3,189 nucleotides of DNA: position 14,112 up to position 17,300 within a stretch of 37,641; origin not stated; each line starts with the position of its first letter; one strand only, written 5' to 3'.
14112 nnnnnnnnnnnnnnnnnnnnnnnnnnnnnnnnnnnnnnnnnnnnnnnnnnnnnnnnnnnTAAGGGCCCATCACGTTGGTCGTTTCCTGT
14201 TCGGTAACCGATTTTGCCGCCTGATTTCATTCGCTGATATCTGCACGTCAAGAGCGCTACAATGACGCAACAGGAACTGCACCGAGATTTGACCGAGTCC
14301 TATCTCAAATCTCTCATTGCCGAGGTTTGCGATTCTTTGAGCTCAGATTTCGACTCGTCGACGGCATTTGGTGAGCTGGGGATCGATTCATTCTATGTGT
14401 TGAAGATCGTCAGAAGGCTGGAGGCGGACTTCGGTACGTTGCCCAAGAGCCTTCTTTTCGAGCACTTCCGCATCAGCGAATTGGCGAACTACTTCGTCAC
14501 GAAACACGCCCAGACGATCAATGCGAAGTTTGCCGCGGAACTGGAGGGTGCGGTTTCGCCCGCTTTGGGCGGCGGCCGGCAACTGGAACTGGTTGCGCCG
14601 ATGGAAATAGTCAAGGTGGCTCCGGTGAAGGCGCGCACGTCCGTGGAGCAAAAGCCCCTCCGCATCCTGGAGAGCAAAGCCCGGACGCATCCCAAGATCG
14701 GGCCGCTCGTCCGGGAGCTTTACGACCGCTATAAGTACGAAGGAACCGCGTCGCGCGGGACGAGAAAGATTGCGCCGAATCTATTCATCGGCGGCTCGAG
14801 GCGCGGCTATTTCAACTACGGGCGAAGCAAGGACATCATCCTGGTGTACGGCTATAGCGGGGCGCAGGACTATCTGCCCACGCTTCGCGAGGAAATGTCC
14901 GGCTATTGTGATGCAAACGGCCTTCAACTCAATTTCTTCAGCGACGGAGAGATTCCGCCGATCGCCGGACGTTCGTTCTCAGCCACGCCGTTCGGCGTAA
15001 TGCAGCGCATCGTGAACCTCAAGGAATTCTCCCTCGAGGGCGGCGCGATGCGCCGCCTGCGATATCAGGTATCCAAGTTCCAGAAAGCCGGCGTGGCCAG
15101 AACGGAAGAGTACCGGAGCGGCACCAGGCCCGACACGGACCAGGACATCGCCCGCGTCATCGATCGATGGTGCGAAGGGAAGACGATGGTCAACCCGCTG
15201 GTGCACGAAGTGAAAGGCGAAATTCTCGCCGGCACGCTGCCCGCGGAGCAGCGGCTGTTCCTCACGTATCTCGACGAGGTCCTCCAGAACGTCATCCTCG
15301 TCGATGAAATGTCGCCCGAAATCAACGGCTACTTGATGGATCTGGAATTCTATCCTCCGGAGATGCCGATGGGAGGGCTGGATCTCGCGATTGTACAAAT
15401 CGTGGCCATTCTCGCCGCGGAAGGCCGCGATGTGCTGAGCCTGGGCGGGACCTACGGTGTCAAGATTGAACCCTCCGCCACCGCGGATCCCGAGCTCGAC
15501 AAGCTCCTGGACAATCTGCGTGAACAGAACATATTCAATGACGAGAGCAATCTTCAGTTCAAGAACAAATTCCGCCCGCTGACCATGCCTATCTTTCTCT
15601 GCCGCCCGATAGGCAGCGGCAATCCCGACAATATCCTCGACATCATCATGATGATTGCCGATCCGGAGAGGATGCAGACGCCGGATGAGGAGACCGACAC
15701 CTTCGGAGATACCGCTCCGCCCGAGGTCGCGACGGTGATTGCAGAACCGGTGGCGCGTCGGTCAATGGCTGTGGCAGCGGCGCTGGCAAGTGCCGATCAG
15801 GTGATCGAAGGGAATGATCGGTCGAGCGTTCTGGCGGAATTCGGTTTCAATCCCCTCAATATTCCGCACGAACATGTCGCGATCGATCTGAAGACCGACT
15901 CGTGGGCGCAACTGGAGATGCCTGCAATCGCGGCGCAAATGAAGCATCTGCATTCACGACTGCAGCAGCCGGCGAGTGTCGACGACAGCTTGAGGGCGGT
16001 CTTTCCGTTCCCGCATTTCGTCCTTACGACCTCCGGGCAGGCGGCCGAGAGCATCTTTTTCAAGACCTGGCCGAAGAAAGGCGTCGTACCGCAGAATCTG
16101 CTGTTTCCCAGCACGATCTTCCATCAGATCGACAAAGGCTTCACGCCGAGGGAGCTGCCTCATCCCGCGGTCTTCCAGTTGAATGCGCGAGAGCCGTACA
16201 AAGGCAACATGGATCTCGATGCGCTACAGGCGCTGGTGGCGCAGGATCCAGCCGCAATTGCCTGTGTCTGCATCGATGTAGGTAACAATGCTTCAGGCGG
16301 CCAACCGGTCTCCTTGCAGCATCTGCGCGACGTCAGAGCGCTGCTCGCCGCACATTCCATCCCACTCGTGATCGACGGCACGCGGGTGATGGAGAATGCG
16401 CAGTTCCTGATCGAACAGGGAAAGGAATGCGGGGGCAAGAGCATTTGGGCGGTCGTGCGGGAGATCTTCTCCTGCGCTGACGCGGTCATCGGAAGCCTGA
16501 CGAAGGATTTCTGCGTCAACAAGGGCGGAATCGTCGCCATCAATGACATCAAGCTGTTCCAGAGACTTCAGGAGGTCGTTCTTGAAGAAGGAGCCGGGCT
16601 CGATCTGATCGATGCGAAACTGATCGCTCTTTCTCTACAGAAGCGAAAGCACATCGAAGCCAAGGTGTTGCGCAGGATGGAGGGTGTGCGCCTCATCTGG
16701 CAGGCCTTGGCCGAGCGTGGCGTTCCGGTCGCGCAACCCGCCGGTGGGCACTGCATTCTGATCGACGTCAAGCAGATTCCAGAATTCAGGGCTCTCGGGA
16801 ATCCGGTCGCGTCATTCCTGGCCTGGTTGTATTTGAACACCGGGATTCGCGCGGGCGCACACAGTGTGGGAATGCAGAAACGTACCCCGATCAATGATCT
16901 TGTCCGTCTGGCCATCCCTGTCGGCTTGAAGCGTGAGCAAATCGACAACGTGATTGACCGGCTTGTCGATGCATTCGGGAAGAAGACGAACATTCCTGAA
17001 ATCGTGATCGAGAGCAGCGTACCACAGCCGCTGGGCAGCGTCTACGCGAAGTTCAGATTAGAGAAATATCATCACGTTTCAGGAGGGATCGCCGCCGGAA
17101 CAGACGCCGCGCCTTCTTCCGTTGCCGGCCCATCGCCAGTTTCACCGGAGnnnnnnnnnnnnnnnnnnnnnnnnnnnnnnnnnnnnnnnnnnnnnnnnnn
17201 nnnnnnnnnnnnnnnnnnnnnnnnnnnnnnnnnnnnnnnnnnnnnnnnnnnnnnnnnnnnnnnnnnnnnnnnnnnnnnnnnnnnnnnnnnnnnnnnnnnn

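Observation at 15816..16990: Tryptophanase / tyrosine-phenol-lyase-like PLP domain fused in-line before the first KS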

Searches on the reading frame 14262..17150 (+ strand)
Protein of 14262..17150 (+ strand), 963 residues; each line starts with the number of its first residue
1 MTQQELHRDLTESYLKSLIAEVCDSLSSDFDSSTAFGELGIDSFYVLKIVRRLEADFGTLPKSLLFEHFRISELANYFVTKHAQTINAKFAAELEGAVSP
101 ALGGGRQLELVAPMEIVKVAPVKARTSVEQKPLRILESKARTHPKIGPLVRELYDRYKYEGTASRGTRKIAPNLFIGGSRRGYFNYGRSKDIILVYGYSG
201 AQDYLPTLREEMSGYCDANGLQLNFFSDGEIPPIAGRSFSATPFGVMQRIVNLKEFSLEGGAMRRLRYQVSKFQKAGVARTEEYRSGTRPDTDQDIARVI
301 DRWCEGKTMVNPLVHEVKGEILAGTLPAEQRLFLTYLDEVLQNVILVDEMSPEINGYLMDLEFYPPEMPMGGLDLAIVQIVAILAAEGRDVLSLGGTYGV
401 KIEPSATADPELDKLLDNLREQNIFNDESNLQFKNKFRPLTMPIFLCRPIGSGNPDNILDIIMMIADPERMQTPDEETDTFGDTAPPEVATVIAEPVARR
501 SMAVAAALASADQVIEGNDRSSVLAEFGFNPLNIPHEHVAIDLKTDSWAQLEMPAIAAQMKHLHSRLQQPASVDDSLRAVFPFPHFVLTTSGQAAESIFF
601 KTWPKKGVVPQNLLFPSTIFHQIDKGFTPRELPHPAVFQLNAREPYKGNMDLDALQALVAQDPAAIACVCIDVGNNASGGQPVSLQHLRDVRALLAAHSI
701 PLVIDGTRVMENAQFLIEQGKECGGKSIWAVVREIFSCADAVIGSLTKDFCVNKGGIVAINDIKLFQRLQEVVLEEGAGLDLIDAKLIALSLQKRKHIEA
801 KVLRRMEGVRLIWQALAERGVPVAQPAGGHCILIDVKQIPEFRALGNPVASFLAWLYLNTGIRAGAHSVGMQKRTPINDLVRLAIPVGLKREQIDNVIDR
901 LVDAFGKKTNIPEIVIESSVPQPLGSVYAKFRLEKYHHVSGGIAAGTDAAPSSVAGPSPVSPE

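Call 19: find_homologous_proteins(query=window:14649-17051:+, max_evalue=1e-10)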
Query window:14649-17051:+ (801 aa): 63 proteins with E <= 1e-10 among 8000 candidates.
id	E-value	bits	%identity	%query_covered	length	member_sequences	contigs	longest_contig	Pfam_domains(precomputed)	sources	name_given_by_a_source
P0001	0.0e+0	1299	72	100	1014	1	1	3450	PF00109.33,PF00550.32,PF01212.28,PF09924.16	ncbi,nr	ncbi:MAG: DUF2156 domain-containing protein, partial [Blastocatellia bacterium]|nr:DUF2156 domain-co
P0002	0.0e+0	1273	69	100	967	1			PF00550.32,PF01212.28,PF09924.16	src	-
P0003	0.0e+0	1254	70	100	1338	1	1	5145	PF00109.33,PF00550.32,PF01212.28,PF09924.16,PF02801.29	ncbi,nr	ncbi:MAG TPA: beta-ketoacyl synthase N-terminal-like domain-containing protein, partial [Thermoanaer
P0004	0.0e+0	1241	69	100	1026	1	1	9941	PF00109.33,PF01212.28,PF09924.16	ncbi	ncbi:MAG TPA: beta-eliminating lyase-related protein, partial [Thermoanaerobaculia bacterium]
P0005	0.0e+0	1098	75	80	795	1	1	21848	PF00550.32,PF01212.28,PF09924.16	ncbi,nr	ncbi:MAG: hypothetical protein DMG11_20315 [Acidobacteria bacterium]|nr:MAG: hypothetical protein DM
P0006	0.0e+0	1069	70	84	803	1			PF00550.32,PF01212.28,PF09924.16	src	-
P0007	0.0e+0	1054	61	94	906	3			PF00550.32,PF01212.28,PF09924.16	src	-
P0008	0.0e+0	1030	67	83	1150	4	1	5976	PF00109.33,PF01212.28,PF09924.16,PF02801.29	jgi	jgi:polyketide synthase PksN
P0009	2.6e-292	990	54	100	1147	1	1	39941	PF00109.33,PF00550.32,PF01212.28,PF09924.16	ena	-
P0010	2.2e-283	960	64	83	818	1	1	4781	PF00550.32,PF01212.28,PF09924.16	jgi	jgi:polyketide synthase PksN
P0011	5.9e-264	896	54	93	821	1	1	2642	PF00109.33,PF01212.28,PF09924.16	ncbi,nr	ncbi:MAG: DUF2156 domain-containing protein, partial [Algicola sp.]|nr:DUF2156 domain-containing pro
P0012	1.1e-263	895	54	96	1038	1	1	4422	PF00109.33,PF00550.32,PF01212.28,PF09924.16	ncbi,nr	ncbi:MAG: beta-eliminating lyase-related protein, partial [Pseudomonadota bacterium]|nr:beta-elimina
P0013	1.4e-260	885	53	96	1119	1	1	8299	PF00109.33,PF00550.32,PF01212.28,PF09924.16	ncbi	ncbi:MAG: beta-ketoacyl synthase N-terminal-like domain-containing protein, partial [Lysobacter sp.]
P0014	4.4e-234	797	64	72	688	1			PF00550.32,PF01212.28,PF09924.16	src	-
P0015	1.4e-226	773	62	68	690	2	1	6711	PF00550.32,PF09924.16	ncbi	-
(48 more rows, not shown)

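Call 30: find_related_loci(query=window:14649-17051:+, collection=genome_contigs, flank=10000)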
Query window:14649-17051:+ (801 aa) in genome_contigs; peptide patterns used: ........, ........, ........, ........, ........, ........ (x = any residue, [..] = any of these).
73 stretches matched a pattern; 28 encode a relative of the query (tblastn E <= 1e-3); 27 distinct loci.
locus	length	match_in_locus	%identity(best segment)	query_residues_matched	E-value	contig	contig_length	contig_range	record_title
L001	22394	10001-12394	70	2-800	0e+0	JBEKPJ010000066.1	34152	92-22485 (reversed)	MAG: Terriglobales bacterium isolate SPRUCE 461 SPRUCE_461_66, whole genome shotgun sequence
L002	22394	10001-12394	70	3-800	0e+0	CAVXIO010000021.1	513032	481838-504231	MAG: uncultured Acidobacteriota bacterium isolate MFD03346.bin.1.90 genome assembly, contig: contig_7714, whole genome s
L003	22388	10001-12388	69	3-800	0e+0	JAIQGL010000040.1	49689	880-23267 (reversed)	MAG: Terriglobia bacterium isolate S3 SRVP18_trench_7_20cm_scaffold_197, whole genome shotgun sequence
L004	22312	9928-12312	68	3-800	0e+0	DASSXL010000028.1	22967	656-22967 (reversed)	MAG TPA_asm: Candidatus Angelobacter sp. isolate SMAG_U649 k141_1215880, whole genome shotgun sequence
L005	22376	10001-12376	69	2-801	0e+0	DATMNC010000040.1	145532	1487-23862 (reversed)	MAG TPA_asm: Thermoanaerobaculia bacterium isolate SMAG_U12840 k141_4786180, whole genome shotgun sequence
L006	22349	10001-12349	68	2-800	0e+0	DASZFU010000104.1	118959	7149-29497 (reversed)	MAG TPA_asm: Candidatus Angelobacter sp. isolate SMAG_U6530 k141_1468051, whole genome shotgun sequence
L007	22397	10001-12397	69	1-790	0e+0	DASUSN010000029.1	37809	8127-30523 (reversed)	MAG TPA_asm: Thermoanaerobaculia bacterium isolate SMAG_U1737 k141_660839, whole genome shotgun sequence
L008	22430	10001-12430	67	3-801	0e+0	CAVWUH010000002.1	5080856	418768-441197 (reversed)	MAG: uncultured Acidobacteriota bacterium isolate MFD07386.bin.2.1 genome assembly, contig: contig_10975, whole genome s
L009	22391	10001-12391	66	3-800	0e+0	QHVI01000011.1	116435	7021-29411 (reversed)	MAG: Candidatus Angelobacter sp. Gp1-AA117 isolate gp1 AA117 14_0903_12_40cm_200_scaffold_2_curated, whole genome shotgu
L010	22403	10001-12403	67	3-800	0e+0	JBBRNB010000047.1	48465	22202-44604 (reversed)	MAG: Thermoanaerobaculia bacterium isolate La1_metabat2.109 LA1C_B2.109_k141_1767054L_48465_cov_137.8844, whole genome s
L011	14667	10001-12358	66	1-798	0e+0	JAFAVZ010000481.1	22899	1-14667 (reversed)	MAG: Acidobacteriota bacterium isolate CP_BM_RX_49 BM_RX_k147_5321391, whole genome shotgun sequence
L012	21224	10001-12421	61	1-801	0e+0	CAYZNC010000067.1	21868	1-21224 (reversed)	MAG TPA_asm: uncultured Bacteroidales bacterium isolate binchicken_co50_368 genome assembly, contig: NODE_2601_length_21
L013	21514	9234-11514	75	3-800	0e+0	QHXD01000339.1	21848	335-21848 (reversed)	MAG: Acidobacteria bacterium isolate gp5 AA63 14_1009_16_40cm_scaffold_78812_e_327_curated, whole genome shotgun sequenc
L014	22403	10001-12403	59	3-800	0e+0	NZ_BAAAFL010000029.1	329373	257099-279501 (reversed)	Fulvivirga kasyanovii strain JCM 16186 sequence29, whole genome shotgun sequence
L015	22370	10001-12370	59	1-786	0e+0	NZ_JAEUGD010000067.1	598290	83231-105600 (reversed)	Fulvivirga marina strain 29W222 scaffold67, whole genome shotgun sequence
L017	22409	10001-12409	56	1-801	0e+0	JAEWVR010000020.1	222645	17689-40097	MAG: Fibrobacteres bacterium isolate OH_SDB_7 k127_1303702, whole genome shotgun sequence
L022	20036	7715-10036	52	3-783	0e+0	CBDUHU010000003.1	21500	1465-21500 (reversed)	MAG TPA_asm: uncultured Kangiellaceae bacterium isolate SRR22808129_binner12_Refined_85 genome assembly, contig: ERZ2504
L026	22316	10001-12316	59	3-788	0e+0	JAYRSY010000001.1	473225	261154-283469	MAG: Lysobacteraceae bacterium isolate NJ_NJASGE1bin.25 NODE_15_length_473225_cov_13.296795, whole genome shotgun sequen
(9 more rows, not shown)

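Call 54: predict_structure(protein=window:14262-17150:+)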
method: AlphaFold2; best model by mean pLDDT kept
length: 963 residues; sequences in the alignment: 1
mean_pLDDT: 39.7   pTM: 0.30
mean pLDDT of the five models: 39.7, 29.6, 28.4, 28.0, 25.8
residues with pLDDT >= 90: 0; 70-90: 27; 50-70: 120; < 50: 816
segments of 3 or more residues with pLDDT < 50: 3-10, 25-77, 79-81, 86-88, 94-259, 271-310, 320-324, 326-621, 642-650, 677-679, 741-767, 772-891, 893-898, 900-931, 933-935, 937-963
pLDDT, mean of each block of 10 residues (from residue 1): 43 52 48 37 42 46 45 47 49 48 43 35 30 42 43 40 30 25 30 35 40 41 39 30 36 43 53 45 37 38 45 50 47 44 31 33 34 34 33 31 31 38 35 29 24 31 33 33 31 31 30 32 31 26 30 33 33 29 27 33 32 32 49 53 43 72 66 53 72 79 59 63 61 62 40 33 46 44 36 29 34 39 32 31 36 35 27 26 37 48 43 40 44 46 34 27 27
secondary structure, 60 per line:
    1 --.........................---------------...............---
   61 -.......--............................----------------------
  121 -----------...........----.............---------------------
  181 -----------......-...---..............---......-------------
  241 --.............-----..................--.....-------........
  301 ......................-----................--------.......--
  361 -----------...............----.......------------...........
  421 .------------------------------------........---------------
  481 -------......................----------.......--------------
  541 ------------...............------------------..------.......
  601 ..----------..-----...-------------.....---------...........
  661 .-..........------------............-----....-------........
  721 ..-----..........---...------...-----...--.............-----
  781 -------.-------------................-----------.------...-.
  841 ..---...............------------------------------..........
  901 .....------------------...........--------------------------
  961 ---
elements in order (helices of 4 or more, strands of 3 or more residues): H3-27 H43-57 H62-68 H71-98 H132-142 H147-159 E192-197 H205-218 E222-227 H243-255 H261-278 H281-285 H293-322 H328-343 H352-358 H372-386 H391-397 H410-421 H458-465 H488-509 H520-526 H553-567 H594-602 E620-622 E636-640 H650-661 E666-672 H685-696 E702-705 H713-722 H728-737 E741-743 E750-752 E758-760 H763-775 H802-817 H846-860 H891-905 H924-934
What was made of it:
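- Tried and rejected: Single-sequence AF2 of aa 1-963 gave an unusable model (pLDDT 39.7, call 54).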

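Call 55: search_protein_families(library=pfam, proteins=[L014:20127-21893:+, L022:4818-6044:+, L022:6087-7175:+, L001:4362-5168:+, L006:4575-5951:+, L017:7675-9312:+, L017:7025-7645:+, L026:5870-8539:+, L014:8931-9506:+], max_evalue=0.001)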
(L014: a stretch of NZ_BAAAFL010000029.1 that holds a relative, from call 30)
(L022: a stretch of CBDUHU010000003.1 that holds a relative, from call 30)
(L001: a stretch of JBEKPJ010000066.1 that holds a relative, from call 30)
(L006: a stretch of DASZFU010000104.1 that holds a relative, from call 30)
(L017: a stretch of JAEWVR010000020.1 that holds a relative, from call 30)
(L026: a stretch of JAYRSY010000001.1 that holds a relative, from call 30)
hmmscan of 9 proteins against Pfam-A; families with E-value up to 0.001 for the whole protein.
L014:20127-21893:+ (589 aa): 1 family
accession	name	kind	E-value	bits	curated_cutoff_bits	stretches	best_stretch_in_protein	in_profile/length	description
PF00202.27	Aminotran_3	-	8e-45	153.7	30.5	1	121-415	8-309/403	Aminotransferase class-III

L022:4818-6044:+ (409 aa): 0 families

L022:6087-7175:+ (363 aa): 4 families
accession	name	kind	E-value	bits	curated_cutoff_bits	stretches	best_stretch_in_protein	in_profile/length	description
PF00702.32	Hydrolase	-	3.2e-08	34.6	26.4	1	45-126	94-180/191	haloacid dehalogenase-like hydrolase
PF13419.12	HAD_2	-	2.5e-07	31.4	23.8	1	38-127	69-162/178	Haloacid dehalogenase-like hydrolase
PF12689.13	Acid_PPase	-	9e-06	26.1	27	0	45-142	41-150/169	Acid Phosphatase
PF08282.18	Hydrolase_3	-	0.0006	20.1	20.9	0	29-92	1-58/255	haloacid dehalogenase-like hydrolase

L001:4362-5168:+ (269 aa): 1 family
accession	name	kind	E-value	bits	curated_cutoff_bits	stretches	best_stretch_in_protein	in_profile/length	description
PF00550.31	PP-binding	-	7.2e-09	36.2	20.8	1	11-61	3-53/67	Phosphopantetheine attachment site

L006:4575-5951:+ (459 aa): 4 families
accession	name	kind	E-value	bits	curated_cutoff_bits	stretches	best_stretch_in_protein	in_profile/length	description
PF07992.20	Pyr_redox_2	-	6.2e-06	26.3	26.1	0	5-38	141-174/291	Pyridine nucleotide-disulphide oxidoreductase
PF04820.20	Trp_halogenase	-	0.00015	21.2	21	0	122-176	164-217/458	Tryptophan halogenase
PF05834.18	Lycopene_cycl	-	0.00022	20.9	23.4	0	115-215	86-178/380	Lycopene cyclase protein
PF01266.30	DAO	-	0.00058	19.9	27.9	0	9-41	2-35/353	FAD dependent oxidoreductase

L017:7675-9312:+ (546 aa): 5 families
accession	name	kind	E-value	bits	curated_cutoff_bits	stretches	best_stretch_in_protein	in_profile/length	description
PF05187.19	Fer4_ETF_QO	-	1.2e-18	67.6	24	1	452-543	5-103/104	Electron transfer flavoprotein-ubiquinone oxidoreductase, 4Fe-4S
PF21162.3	ETFQO_UQ-bd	-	4.8e-17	62.8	27.7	1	214-309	1-96/96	ETF-QO, ubiquinone-binding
PF01946.23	Thi4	-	7.4e-06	25.8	26.2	0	126-202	98-178/235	Thi4 family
PF13237.11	Fer4_10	-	1.4e-05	25.3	25.5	1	475-526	3-53/53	4Fe-4S dicluster domain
PF13187.11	Fer4_9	-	0.0003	21.2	27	1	480-526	1-48/52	4Fe-4S dicluster domain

L017:7025-7645:+ (207 aa): 2 families
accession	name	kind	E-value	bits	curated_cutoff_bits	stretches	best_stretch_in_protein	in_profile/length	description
PF02357.24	NusG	-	1.8e-06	28.8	22.2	1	47-120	2-75/93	Transcription termination factor nusG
PF00467.35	KOW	-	0.00049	20.3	22.3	0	157-181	2-26/32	KOW motif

L026:5870-8539:+ (890 aa): 8 families
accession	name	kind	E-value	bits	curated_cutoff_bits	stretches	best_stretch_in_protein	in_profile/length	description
PF13371.12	TPR_9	-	1.6e-08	34.8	35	1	45-103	4-62/73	Tetratricopeptide repeat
PF07719.23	TPR_2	-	7.1e-08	32.4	27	0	106-136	3-33/34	Tetratricopeptide repeat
PF13428.12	TPR_14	-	2.3e-07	31.2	23.5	1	107-146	4-43/44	Tetratricopeptide repeat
PF22528.1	PRMT_C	-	1.1e-06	29.1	27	1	716-788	52-128/164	Arginine methyltransferase oligomerization subdomain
PF13432.12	TPR_16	-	3.5e-06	27.8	32.7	1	76-138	3-65/65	Tetratricopeptide repeat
PF03704.23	BTAD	-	0.00017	22.4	22.1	1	61-130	53-122/146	Bacterial transcriptional activator domain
PF00515.34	TPR_1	-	0.00017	21.7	27.8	0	109-136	6-33/34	Tetratricopeptide repeat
PF14559.12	TPR_19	-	0.0002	22.1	25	0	84-142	5-63/68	Tetratricopeptide repeat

L014:8931-9506:+ (192 aa): 2 families
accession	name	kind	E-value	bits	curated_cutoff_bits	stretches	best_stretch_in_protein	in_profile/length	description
PF02357.24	NusG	-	5e-17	62.6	22.2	1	25-117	2-92/93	Transcription termination factor nusG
PF00467.35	KOW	-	0.00048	20.3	22.3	1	135-159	1-25/32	KOW motif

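Call 60: search_protein_families(library=ncbifam, proteins=[L022:6087-7175:+, L001:4362-5168:+], max_evalue=0.01)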
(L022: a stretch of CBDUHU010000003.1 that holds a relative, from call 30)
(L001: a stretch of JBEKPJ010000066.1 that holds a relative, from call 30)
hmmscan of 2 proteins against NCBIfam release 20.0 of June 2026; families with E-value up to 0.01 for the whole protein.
L022:6087-7175:+ (363 aa): 6 families
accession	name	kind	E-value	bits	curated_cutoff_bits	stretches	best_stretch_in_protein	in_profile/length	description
TIGR01686.1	FkbH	subfamily_domain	7e-85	285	146.65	1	26-333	3-321/323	FkbH domain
TIGR01681.1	HAD-SF-IIIC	subfamily_domain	9.4e-21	75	35.75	1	27-135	1-130/132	HAD-IIIC family phosphatase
TIGR01685.1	MDP-1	equivalog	6.7e-05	23.1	53.75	1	46-145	42-158/174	magnesium-dependent phosphatase-1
NF045966.1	YcsE_rel_Pase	equivalog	0.00037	20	220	1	26-93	2-64/265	YcsE-related riboflavin metabolism phosphatase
NF053830.1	RUBPPhHalo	equivalog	0.0016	18.1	330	1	32-91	89-145/234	ribulose-1,5-bisphosphate 5-phosphatase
TIGR01662.1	HAD-SF-IIIA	subfamily_domain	0.0067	16.5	44.6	0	27-75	1-51/141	HAD-IIIA family hydrolase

L001:4362-5168:+ (269 aa): 11 families
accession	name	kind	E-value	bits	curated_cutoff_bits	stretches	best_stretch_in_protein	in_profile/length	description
TIGR00517.1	acyl_carrier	equivalog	4.5e-15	55.3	70.45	1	5-75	2-73/77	acyl carrier protein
NF002150.0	PRK00982.1-4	subfamily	6.3e-15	55.2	66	1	4-75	3-75/80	acyl carrier protein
NF002151.0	PRK00982.1-5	equivalog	1.1e-14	54.3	92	1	11-75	8-73/78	acyl carrier protein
NF002148.0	PRK00982.1-2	subfamily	1.9e-14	53.3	71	1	5-75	3-74/79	acyl carrier protein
NF002149.0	PRK00982.1-3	equivalog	4.2e-14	52.3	106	1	11-75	8-73/78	acyl carrier protein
NF002147.0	PRK00982.1-1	equivalog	5.2e-10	39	84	1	2-76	3-78/83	acyl carrier protein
NF040636.1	AcpM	exception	5.9e-08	32.6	146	1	4-79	3-79/93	meromycolate extension acyl carrier protein AcpM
NF009104.0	PRK12449.1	equivalog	2.4e-06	27.4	70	1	3-76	2-76/80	acyl carrier protein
NF005079.0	PRK06508.1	equivalog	0.00018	21.8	83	1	12-58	9-56/93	acyl carrier protein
NF005480.0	PRK07081.1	equivalog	0.002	18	72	1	18-60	14-56/83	acyl carrier protein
NF005502.0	PRK07117.1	equivalog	0.0045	17.2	79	1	20-73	20-73/82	acyl carrier protein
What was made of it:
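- One relative has a free-standing FkbH ACP-loading enzyme directly upstream (call 60).
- Tried and rejected: An FkbH occurs only in one relative, L022 (call 60).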
